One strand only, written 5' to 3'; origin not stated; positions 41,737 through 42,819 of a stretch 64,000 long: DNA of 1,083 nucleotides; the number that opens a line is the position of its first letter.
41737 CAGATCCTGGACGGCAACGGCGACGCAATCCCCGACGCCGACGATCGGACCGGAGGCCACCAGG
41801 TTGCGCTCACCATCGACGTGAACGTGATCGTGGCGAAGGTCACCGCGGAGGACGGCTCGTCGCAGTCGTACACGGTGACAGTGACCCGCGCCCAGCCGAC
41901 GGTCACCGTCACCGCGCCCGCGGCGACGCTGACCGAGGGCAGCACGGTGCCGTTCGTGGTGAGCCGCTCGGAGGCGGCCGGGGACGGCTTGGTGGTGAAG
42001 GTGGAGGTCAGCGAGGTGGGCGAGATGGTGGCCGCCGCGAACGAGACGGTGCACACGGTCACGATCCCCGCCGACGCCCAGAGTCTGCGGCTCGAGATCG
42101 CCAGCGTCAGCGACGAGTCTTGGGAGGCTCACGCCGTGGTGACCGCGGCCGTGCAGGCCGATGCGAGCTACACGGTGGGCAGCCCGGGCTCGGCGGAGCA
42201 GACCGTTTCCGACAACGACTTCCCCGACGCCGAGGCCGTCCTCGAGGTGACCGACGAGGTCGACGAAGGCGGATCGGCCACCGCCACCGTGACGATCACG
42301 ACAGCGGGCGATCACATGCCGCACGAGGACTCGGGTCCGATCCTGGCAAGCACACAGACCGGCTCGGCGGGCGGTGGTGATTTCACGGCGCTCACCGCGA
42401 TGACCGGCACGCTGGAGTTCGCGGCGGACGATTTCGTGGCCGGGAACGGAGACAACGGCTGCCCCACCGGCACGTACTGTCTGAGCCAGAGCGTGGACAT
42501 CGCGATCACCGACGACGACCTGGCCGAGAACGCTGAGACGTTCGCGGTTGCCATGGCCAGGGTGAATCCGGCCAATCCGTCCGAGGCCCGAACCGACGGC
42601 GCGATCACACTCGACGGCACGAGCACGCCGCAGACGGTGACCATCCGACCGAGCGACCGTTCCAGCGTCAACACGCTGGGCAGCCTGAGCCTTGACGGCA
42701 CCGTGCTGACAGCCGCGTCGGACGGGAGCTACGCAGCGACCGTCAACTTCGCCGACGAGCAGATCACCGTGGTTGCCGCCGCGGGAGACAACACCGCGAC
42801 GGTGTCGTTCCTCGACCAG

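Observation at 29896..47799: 17.9-kb single gene for a 5,967-aa Sec-secreted, SLH-anchored mosaic surface protein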

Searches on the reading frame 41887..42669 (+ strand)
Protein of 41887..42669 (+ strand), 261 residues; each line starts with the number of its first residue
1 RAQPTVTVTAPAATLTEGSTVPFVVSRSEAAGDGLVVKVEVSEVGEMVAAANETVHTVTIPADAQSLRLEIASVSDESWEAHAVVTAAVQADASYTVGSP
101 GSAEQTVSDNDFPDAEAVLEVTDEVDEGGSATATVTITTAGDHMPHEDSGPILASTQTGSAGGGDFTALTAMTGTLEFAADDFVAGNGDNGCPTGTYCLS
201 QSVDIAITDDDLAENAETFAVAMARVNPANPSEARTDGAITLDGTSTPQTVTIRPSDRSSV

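Call 19: search_protein_families(library=pfam, proteins=[window:41887-42669:+], max_evalue=1)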
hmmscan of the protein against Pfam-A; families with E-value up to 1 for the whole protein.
window:41887-42669:+ (261 aa): 2 families
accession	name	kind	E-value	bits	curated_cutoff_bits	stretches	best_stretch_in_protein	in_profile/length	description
PF13530.11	SCP2_2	-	0.0024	18.8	23.2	1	200-243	15-60/105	Sterol carrier protein domain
PF03160.20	Calx-beta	-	0.007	16.8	27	1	201-227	72-98/119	Calx-beta domain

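Call 24: search_solved_structures(query=A2, max_evalue=0.1, show_alignments=2)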
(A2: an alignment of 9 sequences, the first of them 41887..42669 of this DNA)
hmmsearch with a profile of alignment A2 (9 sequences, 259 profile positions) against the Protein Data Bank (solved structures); distinct sequences matched with E-value up to 0.1: 8.
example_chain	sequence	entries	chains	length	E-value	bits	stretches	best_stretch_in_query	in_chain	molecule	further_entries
2fws_A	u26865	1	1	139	0.0001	25.1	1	157-254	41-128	Sodium/calcium exchanger 1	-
2dpk_A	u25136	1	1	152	0.00011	25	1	202-253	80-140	Sodium/calcium exchanger 1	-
9xg1_A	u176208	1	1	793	0.00038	23.2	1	2-110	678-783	Protein-asparaginase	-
3us9_A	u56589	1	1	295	0.0013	21.5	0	158-253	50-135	Sodium/calcium exchanger 1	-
3gin_A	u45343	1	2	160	0.0021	20.8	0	202-253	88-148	Sodium/calcium exchanger 1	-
8sgi_A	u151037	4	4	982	0.0099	18.6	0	156-252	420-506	Sodium/calcium exchanger 1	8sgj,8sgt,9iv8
8jp0_A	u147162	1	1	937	0.025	17.2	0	153-252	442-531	Sodium/calcium exchanger 1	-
6v3p_C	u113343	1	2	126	0.026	17.2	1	4-100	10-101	IgA FC receptor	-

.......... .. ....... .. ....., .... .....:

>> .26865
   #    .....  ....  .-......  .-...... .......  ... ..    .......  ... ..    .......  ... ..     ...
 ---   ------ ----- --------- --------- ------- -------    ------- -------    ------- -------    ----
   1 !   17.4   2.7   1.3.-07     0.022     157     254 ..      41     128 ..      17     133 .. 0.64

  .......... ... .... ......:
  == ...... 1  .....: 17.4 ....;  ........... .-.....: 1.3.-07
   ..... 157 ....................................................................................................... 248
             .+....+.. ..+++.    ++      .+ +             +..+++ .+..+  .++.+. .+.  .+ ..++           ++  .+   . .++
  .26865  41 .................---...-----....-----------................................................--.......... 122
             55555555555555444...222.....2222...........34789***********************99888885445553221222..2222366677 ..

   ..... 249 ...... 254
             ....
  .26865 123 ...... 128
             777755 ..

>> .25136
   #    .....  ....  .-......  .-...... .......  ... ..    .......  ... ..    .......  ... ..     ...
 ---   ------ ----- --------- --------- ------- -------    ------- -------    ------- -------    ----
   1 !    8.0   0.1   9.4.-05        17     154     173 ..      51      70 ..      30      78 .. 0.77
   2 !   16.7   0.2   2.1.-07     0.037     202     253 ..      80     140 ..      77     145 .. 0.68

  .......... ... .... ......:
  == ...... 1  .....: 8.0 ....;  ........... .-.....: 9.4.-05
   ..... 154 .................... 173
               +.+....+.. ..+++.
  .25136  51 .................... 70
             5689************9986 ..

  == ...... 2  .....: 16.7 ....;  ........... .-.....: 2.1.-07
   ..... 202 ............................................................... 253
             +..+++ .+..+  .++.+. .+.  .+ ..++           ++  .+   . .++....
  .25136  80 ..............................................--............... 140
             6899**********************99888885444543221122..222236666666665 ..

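Call 56: search_protein_families(library=ncbifam, proteins=[window:41887-42669:+], max_evalue=0.1)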
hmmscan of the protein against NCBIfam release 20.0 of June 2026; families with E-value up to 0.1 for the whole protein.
window:41887-42669:+ (261 aa): 0 families

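Call 61: predict_structure(alignment_id=A2)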
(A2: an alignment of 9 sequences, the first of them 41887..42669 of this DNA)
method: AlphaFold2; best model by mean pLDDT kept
length: 261 residues; sequences in the alignment: 9
mean_pLDDT: 92.0   pTM: 0.78
mean pLDDT of the five models: 92.0, 91.1, 90.9, 89.7, 68.0
residues with pLDDT >= 90: 203; 70-90: 50; 50-70: 5; < 50: 3
segments of 3 or more residues with pLDDT < 50: 259-261
pLDDT, mean of each block of 10 residues (from residue 1): 92 93 95 94 93 96 96 87 95 96 94 94 95 97 89 95 90 94 93 94 95 91 87 81 95 76 41
secondary structure, 60 per line:
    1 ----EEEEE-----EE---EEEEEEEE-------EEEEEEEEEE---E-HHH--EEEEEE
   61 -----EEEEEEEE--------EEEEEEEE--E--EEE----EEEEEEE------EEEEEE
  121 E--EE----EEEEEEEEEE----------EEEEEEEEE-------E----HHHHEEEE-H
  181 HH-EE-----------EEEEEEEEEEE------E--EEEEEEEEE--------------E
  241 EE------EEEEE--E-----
elements in order: E5-9 E20-27 E35-44 E55-60 E66-73 E82-89 E95-97 E102-108 E115-121 E130-139 E150-158 H171-174 E175-178 E197-207 E217-225 E240-242 E249-253

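Call 64: fold_search(model_id=the predicted structure, library=pdb)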
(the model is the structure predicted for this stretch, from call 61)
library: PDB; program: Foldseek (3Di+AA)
matches with E <= 10: 1924; with E <= 0.001: 282
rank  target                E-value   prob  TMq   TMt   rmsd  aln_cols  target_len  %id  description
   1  9iv8                  3.8e-10  1.00  0.38  0.17  11.9       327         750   14  Cryo-EM structure of human NCX1 in PIP2 diC8 bound state (released 2025-03-19)
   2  8sgj_A                5.7e-10  1.00  0.40  0.18  10.1       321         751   14  Cryo-EM structure of human NCX1 in apo inactivated state (released 2023-10-11)
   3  8jp0                  8.7e-10  1.00  0.38  0.17  10.9       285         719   17  structure of human sodium-calciumexchanger NCX1 (released 2024-01-03)
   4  8sgt_A                2.6e-09  1.00  0.39  0.18   9.9       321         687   13  Cryo-EM structure of human NCX1 in Ca2+ bound, activated state (group II in the presence of 0.5 mM Ca2+) (released 2023-10-11)
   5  3us9                  2.6e-09  1.00  0.35  0.36  11.3       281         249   17  Crystal Structure of the NCX1 Intracellular Tandem Calcium Binding Domains(CBD12) (released 2012-07-11)
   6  3rb7_E                3.7e-09  1.00  0.38  0.40  12.0       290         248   12  Crystal structure of CBD12 from CALX1.2 (released 2011-11-02)
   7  3rb7_A                1.5e-08  1.00  0.37  0.39  12.8       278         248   12  Crystal structure of CBD12 from CALX1.2 (released 2011-11-02)
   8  3rb7_B                6.3e-08  1.00  0.39  0.41  11.0       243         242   12  Crystal structure of CBD12 from CALX1.2 (released 2011-11-02)
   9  3rb7_G                6.7e-08  1.00  0.38  0.40  12.1       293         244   13  Crystal structure of CBD12 from CALX1.2 (released 2011-11-02)
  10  3rb5_B                3.0e-07  1.00  0.38  0.40  12.2       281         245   13  Crystal structure of calcium binding domain CBD12 of CALX1.1 (released 2011-11-02)
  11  8cs9_X                5.0e-07  1.00  0.29  0.14  14.8       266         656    8  Composite reconstruction of Class 1 of the erythrocyte ankyrin-1 complex (released 2022-07-20)
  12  6kzb_B                6.2e-07  1.00  0.27  0.13  14.4       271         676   11  Transglutaminase2 complexed with calcium (released 2020-12-09)
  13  8csw                  8.4e-07  1.00  0.28  0.14  14.7       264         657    7  Local refinement of protein 4.2 in Class 2 of erythrocyte ankyrin-1 complex (released 2022-07-20)
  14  8oxy_A                1.1e-06  1.00  0.24  0.12  13.9       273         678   13  Transglutaminase 3 without calcium in complex with DH patient-derived Fab DH63-B02 (released 2023-10-18)
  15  6a8p_C                1.2e-06  1.00  0.27  0.12  14.9       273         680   12  Transglutaminase 2 mutant G224V in complex with GTP (released 2018-09-26)
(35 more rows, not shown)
